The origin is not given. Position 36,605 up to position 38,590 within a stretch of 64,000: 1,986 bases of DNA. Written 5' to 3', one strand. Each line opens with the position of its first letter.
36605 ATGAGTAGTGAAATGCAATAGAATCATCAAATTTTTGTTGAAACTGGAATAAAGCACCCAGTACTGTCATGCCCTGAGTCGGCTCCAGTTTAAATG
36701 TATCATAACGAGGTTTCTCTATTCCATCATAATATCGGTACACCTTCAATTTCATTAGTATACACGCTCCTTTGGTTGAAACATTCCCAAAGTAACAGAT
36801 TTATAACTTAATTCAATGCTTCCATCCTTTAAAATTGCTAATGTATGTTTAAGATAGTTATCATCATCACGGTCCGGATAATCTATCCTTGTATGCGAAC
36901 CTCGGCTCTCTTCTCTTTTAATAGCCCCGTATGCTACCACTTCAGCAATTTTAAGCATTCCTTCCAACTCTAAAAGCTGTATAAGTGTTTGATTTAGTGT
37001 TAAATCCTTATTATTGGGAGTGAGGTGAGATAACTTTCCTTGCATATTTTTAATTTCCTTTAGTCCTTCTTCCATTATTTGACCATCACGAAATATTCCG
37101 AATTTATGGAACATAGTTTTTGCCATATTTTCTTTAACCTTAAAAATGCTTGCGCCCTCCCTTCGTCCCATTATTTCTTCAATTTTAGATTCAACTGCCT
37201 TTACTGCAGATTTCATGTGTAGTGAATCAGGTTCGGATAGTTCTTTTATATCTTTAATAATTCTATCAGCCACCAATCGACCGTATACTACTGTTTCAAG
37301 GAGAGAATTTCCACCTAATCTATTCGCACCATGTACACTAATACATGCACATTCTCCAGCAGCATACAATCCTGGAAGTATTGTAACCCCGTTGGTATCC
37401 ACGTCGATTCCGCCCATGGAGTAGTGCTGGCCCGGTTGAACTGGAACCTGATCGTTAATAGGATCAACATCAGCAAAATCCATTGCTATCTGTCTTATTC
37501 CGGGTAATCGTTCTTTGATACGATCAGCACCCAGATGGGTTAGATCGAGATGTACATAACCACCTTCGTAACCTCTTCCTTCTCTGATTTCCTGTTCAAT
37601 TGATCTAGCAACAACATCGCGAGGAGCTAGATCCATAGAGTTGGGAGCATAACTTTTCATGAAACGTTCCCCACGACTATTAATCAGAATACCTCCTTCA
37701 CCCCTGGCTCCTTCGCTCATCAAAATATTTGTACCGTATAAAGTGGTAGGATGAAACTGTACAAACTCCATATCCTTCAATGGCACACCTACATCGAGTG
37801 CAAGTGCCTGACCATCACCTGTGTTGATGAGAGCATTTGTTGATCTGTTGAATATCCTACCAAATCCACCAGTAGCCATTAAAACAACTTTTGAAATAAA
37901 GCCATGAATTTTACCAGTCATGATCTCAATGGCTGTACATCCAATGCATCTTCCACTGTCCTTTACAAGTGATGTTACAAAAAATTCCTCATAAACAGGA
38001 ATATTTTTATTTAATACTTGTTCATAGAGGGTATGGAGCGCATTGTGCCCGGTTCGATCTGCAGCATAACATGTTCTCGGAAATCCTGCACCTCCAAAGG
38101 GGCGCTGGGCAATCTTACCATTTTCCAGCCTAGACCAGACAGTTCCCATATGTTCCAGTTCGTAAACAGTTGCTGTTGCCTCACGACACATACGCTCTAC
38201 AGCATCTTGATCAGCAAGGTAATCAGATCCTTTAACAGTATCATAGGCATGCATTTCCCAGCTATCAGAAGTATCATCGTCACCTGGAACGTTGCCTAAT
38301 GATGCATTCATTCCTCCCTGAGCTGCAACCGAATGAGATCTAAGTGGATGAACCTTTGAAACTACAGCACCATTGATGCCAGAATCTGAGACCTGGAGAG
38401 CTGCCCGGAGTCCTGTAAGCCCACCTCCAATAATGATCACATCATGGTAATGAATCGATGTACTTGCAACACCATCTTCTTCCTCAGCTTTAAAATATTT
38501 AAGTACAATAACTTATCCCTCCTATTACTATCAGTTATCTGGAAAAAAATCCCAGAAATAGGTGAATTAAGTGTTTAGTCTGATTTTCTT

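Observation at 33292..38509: Anchor-less sdhA-sdhB-aspA operon ending in a rubredoxin-FMN oxidase in a methanogen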

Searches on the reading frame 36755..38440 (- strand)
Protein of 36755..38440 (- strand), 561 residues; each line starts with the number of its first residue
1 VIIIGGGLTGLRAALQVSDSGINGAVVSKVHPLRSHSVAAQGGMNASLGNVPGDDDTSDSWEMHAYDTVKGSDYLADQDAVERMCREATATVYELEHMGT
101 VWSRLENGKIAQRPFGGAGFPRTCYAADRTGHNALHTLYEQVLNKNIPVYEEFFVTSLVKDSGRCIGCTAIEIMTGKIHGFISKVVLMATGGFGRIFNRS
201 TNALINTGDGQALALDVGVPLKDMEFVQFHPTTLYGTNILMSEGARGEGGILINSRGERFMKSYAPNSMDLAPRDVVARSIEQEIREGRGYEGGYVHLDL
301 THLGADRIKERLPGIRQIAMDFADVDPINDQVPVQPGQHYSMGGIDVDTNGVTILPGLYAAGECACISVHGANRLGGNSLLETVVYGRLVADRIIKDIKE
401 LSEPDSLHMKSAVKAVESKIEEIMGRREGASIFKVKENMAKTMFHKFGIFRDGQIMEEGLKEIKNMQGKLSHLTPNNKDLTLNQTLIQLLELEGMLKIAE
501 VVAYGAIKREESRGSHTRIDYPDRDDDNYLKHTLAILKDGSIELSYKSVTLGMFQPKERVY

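Call 3: search_protein_families(library=pfam, proteins=[window:36755-38440:-])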
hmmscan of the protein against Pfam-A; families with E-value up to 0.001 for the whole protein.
window:36755-38440:- (561 aa): 5 families
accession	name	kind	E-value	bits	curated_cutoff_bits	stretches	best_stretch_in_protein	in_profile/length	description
PF00890.30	FAD_binding_2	-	1.3e-110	370.8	20.4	1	2-380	3-414/414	FAD binding domain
PF02910.25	Succ_DH_flav_C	-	1.6e-37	128.8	20.8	1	437-561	2-130/130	Fumarate reductase flavoprotein C-term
PF01266.30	DAO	-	6.5e-06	26.3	27.9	1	2-333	3-318/353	FAD dependent oxidoreductase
PF07992.20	Pyr_redox_2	-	0.00028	20.9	26.1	0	341-369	253-278/291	Pyridine nucleotide-disulphide oxidoreductase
PF03486.20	HI0933_like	-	0.0004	20.4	50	0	125-371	102-224/244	HI0933-like protein Rossmann domain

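Call 4: search_protein_families(library=ncbifam, proteins=[window:36755-38440:-])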
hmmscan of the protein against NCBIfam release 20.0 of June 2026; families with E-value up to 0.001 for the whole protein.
window:36755-38440:- (561 aa): 34 families (the best 25 are shown)
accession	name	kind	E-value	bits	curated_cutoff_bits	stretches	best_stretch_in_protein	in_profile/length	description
TIGR01812.1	sdhA_frdA_Gneg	subfamily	7.7e-233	774.1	567.3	1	1-561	2-568/568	succinate dehydrogenase or fumarate reductase, flavoprotein subunit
NF004724.0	PRK06069.1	subfamily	7.3e-204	678.2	826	1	1-561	8-577/577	succinate dehydrogenase/fumarate reductase flavoprotein subunit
TIGR01816.1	sdhA_forward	equivalog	6.7e-202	671.7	727.35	1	2-561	6-584/584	succinate dehydrogenase flavoprotein subunit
NF004613.0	PRK05945.1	equivalog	8.4e-196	652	824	1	1-561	6-575/575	succinate dehydrogenase/fumarate reductase flavoprotein subunit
NF005037.0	PRK06452.1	equivalog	7.1e-179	596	862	1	2-561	9-566/566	succinate dehydrogenase flavoprotein subunit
NF006686.0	PRK09231.1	equivalog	2.2e-165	551.6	854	1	2-561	9-581/598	fumarate reductase (quinol) flavoprotein subunit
TIGR01176.1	fum_red_Fp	equivalog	3.8e-165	550.8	932.7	1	2-561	7-579/580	fumarate reductase (quinol) flavoprotein subunit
NF006383.0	PRK08626.1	equivalog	2.4e-162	541.6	663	2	107-559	133-596/657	fumarate reductase flavoprotein subunit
NF042982.1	MFR_Fp_SdhA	equivalog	3.3e-154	514.7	1100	1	2-559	51-611/612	8-methylmenaquinol:fumarate reductase flavoprotein subunit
NF004900.0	PRK06263.1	equivalog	1.5e-136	456.2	718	1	2-535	11-534/546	fumarate reductase (CoM/CoB) subunit TfrA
NF006392.0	PRK08641.1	equivalog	5.2e-127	424.9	855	1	1-561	6-579/593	succinate dehydrogenase flavoprotein subunit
NF005866.0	PRK07803.1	equivalog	4.9e-123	411.5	819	2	2-267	12-290/631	fumarate reductase/succinate dehydrogenase flavoprotein subunit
TIGR00551.1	nadB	equivalog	1.2e-110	370.5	452.75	1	2-522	6-489/489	L-aspartate oxidase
NF005867.0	PRK07804.1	equivalog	7.7e-108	361.1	639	1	2-540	22-535/548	L-aspartate oxidase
NF005636.0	PRK07395.1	subfamily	3.2e-104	349.2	723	1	1-534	15-546/560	L-aspartate oxidase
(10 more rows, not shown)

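Call 25: search_solved_structures(query=window:36755-38440:-, max_evalue=1e-60, show_alignments=1)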
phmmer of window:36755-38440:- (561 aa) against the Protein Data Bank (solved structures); distinct sequences matched with E-value up to 1e-60: 28.
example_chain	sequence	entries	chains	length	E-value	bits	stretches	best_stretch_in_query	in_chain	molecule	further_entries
1nek_A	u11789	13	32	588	6e-154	516.9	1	2-545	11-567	Succinate dehydrogenase flavoprotein subunit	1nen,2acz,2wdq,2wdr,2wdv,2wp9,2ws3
9lig_A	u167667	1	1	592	1.1e-143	483.1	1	2-548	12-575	Succinate dehydrogenase [ubiquinone] flavoprotein subunit, mitochondrial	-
9kps_A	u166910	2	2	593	1.1e-143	483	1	2-548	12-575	Succinate dehydrogenase [ubiquinone] flavoprotein subunit, mitochondrial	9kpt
9kq3_A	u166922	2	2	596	1.1e-143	483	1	2-548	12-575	Succinate dehydrogenase [ubiquinone] flavoprotein subunit, mitochondrial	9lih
9qdl_A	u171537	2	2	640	1.4e-143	482.6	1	2-548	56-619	Succinate dehydrogenase [ubiquinone] flavoprotein subunit, mitochondrial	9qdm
6lum_A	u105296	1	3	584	5e-141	474.2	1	2-561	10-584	Succinate dehydrogenase subunit A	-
1yq3_A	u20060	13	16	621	5.5e-138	464.2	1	2-530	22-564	Succinate dehydrogenase flavoprotein subunit | Succinate dehydrogenase [ubiquinone] flavoprotein subunit, mitochondrial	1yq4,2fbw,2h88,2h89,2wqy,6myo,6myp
1zoy_A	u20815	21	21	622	7.2e-138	463.8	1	2-529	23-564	FAD-binding protein | Succinate dehydrogenase [ubiquinone] flavoprotein subunit, mitochondrial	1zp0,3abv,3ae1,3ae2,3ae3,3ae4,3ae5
4ytp_A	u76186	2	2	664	9.1e-138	463.5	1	2-529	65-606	Succinate dehydrogenase [ubiquinone] flavoprotein subunit, mitochondrial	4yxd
8dye_A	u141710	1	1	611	1.3e-137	462.9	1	2-529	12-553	Succinate dehydrogenase [ubiquinone] flavoprotein subunit, mitochondrial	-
6vax_A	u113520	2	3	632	1.5e-137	462.8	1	2-529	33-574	Succinate dehydrogenase [ubiquinone] flavoprotein subunit, mitochondrial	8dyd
4ysx_A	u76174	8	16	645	1.8e-137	462.5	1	2-528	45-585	Succinate dehydrogenase flavoprotein | Succinate dehydrogenase [ubiquinone] flavoprotein subunit, mitochondrial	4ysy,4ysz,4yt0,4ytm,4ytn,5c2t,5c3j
8gs8_A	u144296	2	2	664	1.8e-137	462.5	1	2-529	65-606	Succinate dehydrogenase [ubiquinone] flavoprotein subunit, mitochondrial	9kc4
3vr8_A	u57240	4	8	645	2.5e-137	462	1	2-528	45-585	Flavoprotein subunit of complex II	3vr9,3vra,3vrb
8b6g_CA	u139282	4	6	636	8.2e-134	450.4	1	2-549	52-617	Succinate dehydrogenase [ubiquinone] flavoprotein subunit, mitochondrial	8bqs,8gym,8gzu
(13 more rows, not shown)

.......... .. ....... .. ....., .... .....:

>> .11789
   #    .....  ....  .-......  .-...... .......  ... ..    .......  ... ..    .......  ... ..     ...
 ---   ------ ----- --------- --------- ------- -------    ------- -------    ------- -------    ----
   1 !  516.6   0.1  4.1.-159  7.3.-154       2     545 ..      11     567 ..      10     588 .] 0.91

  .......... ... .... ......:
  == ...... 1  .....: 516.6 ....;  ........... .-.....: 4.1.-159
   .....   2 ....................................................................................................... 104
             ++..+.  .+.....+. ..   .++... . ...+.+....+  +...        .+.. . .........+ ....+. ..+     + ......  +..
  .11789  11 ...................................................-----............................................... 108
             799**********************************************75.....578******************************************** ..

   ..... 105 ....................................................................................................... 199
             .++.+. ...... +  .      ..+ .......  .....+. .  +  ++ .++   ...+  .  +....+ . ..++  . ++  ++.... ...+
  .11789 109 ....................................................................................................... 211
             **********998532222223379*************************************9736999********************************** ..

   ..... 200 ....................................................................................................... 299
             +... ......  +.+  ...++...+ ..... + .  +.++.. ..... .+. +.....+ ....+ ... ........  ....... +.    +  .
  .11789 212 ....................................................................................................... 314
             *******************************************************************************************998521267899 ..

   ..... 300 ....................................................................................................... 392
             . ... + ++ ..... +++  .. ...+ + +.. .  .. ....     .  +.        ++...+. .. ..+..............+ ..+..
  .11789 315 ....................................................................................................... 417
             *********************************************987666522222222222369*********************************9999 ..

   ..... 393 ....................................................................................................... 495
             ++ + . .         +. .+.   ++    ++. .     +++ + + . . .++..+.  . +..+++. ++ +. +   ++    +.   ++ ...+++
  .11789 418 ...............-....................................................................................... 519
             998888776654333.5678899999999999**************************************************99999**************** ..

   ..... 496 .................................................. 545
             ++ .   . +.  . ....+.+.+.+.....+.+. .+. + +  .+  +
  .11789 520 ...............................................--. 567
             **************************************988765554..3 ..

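Call 74: search_protein_representatives(protein=window:36755-38440:-)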
Query: 561 residues. Proteins with E-value up to 0.001 (for the whole library): 26287; up to 1e-10: 14149; up to 1e-30: 4466. The best 150 are listed.
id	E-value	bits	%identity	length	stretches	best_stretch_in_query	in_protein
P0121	1.6e-165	568.4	48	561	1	2-561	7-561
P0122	1.8e-158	545.1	50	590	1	2-561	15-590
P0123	4.2e-156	537.3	49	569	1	2-561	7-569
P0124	2.1e-153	528.3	49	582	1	2-556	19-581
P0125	3.3e-152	524.4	47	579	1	2-561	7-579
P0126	1.1e-150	519.4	46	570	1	2-561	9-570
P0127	2.3e-150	518.3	47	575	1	2-561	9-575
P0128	1.7e-149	515.4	46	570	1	2-561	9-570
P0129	7.8e-148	510.0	46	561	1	1-561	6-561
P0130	8.9e-146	503.2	46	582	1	2-561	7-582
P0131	4.9e-145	500.7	46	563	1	2-554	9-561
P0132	8.6e-143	493.3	46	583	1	2-561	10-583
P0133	2.9e-142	491.6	49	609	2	2-389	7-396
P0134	1.3e-140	486.1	60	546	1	2-388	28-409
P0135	1.1e-139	483.1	45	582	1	2-561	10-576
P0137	2.5e-138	478.6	46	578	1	2-561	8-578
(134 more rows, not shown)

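Call 75: list_cluster_members(proteins=[P0121, P0122, P0123, P0124, P0125, P0126, P0127, P0128, P0129, P0130])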
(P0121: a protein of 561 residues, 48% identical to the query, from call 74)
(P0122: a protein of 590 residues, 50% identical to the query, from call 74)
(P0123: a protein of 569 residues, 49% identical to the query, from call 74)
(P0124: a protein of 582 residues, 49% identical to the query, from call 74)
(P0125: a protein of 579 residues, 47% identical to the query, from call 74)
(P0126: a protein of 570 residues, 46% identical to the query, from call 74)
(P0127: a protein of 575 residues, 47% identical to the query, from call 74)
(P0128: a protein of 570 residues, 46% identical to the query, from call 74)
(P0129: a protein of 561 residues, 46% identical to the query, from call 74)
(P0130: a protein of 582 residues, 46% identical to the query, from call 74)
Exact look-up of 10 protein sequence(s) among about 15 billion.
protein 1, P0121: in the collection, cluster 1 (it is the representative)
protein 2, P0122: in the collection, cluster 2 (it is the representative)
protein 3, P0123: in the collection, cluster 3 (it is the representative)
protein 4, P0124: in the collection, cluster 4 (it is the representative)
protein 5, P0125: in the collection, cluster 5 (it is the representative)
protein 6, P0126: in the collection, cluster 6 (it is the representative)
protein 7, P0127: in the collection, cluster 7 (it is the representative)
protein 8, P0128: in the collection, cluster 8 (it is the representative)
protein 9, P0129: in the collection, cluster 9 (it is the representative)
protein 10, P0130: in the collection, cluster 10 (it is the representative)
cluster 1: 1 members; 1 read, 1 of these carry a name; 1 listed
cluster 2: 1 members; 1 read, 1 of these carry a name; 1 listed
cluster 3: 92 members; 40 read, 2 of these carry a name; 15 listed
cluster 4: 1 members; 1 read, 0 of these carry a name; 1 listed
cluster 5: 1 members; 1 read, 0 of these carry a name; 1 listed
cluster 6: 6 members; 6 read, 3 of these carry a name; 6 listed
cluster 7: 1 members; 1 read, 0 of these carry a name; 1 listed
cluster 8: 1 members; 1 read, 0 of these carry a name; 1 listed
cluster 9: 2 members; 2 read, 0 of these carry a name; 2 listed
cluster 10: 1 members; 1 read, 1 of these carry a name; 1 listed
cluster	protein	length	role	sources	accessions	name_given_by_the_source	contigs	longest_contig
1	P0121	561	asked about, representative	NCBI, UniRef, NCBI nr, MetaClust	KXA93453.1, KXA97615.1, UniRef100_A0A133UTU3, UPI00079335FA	fumarate reductase [candidate division MSBL1 archaeon SCGC-AAA259I14] | succinate dehydrogenase n=3 Tax=candidate division MSBL1 TaxID=215777 ... | fumarate reductase [candidate division MSBL1 archaeon SCGC-AAA259E22]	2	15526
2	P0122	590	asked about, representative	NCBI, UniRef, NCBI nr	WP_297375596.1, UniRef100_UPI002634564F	succinate dehydrogenase flavoprotein subunit [Acidiferrobacter sp.] | succinate dehydrogenase flavoprotein subunit n=1 Tax=Acidiferrobacter sp. TaxID=1872107 ...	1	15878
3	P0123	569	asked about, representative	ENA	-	-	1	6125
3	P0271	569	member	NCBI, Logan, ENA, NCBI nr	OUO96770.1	succinate dehydrogenase [Gordonibacter sp. An232A]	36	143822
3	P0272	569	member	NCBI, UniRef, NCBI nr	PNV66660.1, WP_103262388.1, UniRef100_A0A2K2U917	succinate dehydrogenase [Rubneribacter badeniensis] | succinate dehydrogenase n=1 Tax=Rubneribacter badeniensis TaxID=2070688 ... | FAD-dependent oxidoreductase [Rubneribacter badeniensis]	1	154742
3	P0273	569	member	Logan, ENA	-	-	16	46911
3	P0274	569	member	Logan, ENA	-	-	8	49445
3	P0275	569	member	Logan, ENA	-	-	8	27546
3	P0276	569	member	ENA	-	-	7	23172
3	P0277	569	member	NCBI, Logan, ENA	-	-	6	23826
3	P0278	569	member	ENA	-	-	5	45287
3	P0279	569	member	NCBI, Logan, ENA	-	-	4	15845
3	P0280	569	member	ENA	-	-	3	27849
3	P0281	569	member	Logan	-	-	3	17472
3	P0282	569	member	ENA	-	-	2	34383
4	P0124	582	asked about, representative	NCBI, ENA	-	-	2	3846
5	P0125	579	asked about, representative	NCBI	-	-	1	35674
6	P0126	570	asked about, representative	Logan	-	-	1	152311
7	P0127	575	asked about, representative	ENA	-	-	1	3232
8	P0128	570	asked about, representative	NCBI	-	-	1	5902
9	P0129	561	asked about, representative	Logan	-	-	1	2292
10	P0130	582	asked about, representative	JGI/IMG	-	succinate dehydrogenase / fumarate reductase flavoprotein subunit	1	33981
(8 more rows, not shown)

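Call 76: find_encoding_contigs(protein=P0121, flank=8000, max_places=2)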
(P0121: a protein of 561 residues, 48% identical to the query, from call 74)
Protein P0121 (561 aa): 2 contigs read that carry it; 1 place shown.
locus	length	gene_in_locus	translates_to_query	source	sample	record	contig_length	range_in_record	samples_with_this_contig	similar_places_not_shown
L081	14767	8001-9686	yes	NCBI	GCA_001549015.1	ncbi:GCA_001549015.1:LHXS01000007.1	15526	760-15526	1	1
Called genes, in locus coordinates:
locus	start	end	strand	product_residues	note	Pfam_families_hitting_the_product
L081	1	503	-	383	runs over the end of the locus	PF07318:DUF1464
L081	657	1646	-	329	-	PF00296:Bac_luciferase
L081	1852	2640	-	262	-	PF00142:Fer4_NifH (weak), PF01656:CbiA, PF02374:ArsA_ATPase, PF10609:ParA (weak), PF13614:AAA_31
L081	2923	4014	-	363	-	PF01609:DDE_Tnp_1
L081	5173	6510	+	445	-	PF00390:malic, PF03949:Malic_M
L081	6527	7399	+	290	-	PF05681:Fumerase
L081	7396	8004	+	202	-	PF05683:Fumerase_C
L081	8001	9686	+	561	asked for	PF00890:FAD_binding_2, PF01266:DAO (weak), PF07992:Pyr_redox_2 (faint), PF12831:FAD_oxidored (faint), PF02910:Succ_DH_flav_C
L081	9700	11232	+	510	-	PF00111:Fer2 (faint), PF13085:Fer2_3, PF13237:Fer4_10, PF12838:Fer4_7, PF13183:Fer4_8, PF13484:Fer4_16 (weak), PF13534:Fer4_17 (weak), PF02754:CCG, +1 more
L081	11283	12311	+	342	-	PF03308:MeaB, PF00009:GTP_EFTU (faint), PF02492:cobW, PF03029:ATP_bind_1 (faint), PF03266:NTPase_1 (weak)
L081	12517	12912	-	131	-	PF00903:Glyoxalase, PF13468:Glyoxalase_3, PF13669:Glyoxalase_4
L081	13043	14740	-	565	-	PF01642:MM_CoA_mutase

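Call 77: find_homologous_proteins(query=L081:9700-11232:+, max_evalue=1e-20)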
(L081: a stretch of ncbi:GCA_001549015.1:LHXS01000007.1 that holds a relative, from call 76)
Query L081:9700-11232:+ (510 aa): 7528 proteins with E <= 1e-20 among 8000 candidates; the best 120 are listed.
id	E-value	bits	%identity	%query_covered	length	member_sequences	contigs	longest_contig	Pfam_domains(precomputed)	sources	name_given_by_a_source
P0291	0.0e+0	1190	100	100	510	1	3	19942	PF00111.33,PF13746.12,PF13484.12,PF12838.13,PF13534.12,PF02754.22,PF13237.12,PF13183.12,PF13085.12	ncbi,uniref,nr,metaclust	ncbi:hypothetical protein AKJ38_00725 [candidate division MSBL1 archaeon SCGC-AAA259I14]|uniref:Succ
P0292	2.5e-215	734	61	100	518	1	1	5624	PF13510.12,PF12838.13,PF13534.12,PF02754.22,PF13237.12,PF13183.12,PF13085.12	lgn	-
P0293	4.4e-212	723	61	100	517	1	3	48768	PF13746.12,PF13484.12,PF12838.13,PF13534.12,PF02754.22,PF13237.12,PF13183.12,PF13187.12,PF13085.12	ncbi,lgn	-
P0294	1.3e-211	722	60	100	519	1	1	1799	PF14697.12,PF13746.12,PF12838.13,PF13534.12,PF02754.22,PF13237.12,PF13183.12,PF13085.12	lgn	-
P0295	1.7e-194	665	56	100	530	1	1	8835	PF13484.12,PF12838.13,PF13534.12,PF02754.22,PF13237.12,PF13183.12,PF13187.12,PF13085.12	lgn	-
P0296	4.1e-121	423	40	99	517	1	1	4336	PF13746.12,PF13534.12,PF02754.22,PF13183.12,PF13187.12,PF13085.12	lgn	-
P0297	6.4e-113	396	41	99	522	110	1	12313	PF00111.33,PF13484.12,PF12838.13,PF13534.12,PF02754.22,PF13237.12,PF13183.12,PF13187.12,PF13085.12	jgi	-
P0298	1.2e-112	395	40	100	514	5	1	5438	PF02754.22,PF13237.12,PF13183.12,PF13187.12,PF13085.12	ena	-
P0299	1.4e-112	395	40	100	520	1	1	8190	PF13534.12,PF02754.22,PF13237.12,PF13183.12,PF13187.12,PF13085.12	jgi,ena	-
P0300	7.1e-112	393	40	99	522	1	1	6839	PF00111.33,PF13484.12,PF12838.13,PF13534.12,PF02754.22,PF13237.12,PF13183.12,PF13187.12,PF13085.12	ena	-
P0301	1.0e-111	392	40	99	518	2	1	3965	PF02754.22,PF13237.12,PF13183.12,PF13187.12,PF13085.12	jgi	jgi:succinate dehydrogenase/fumarate reductase iron-sulfur protein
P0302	3.7e-111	390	39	100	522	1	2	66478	PF13484.12,PF13534.12,PF02754.22,PF13237.12,PF13183.12,PF13085.12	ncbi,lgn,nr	ncbi:MAG: succinate dehydrogenase iron-sulfur subunit [Anaerolineales bacterium]|nr:succinate dehydr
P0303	4.6e-111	390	39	100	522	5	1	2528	PF00037.33,PF13484.12,PF12838.13,PF13534.12,PF02754.22,PF13237.12,PF13183.12,PF13085.12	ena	-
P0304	7.9e-111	389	40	100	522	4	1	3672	PF13484.12,PF12838.13,PF13534.12,PF02754.22,PF13237.12,PF13183.12,PF13187.12,PF13085.12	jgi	-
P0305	1.5e-110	388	38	100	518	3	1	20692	PF13484.12,PF12838.13,PF13534.12,PF02754.22,PF13237.12,PF13183.12,PF13187.12,PF13085.12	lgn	-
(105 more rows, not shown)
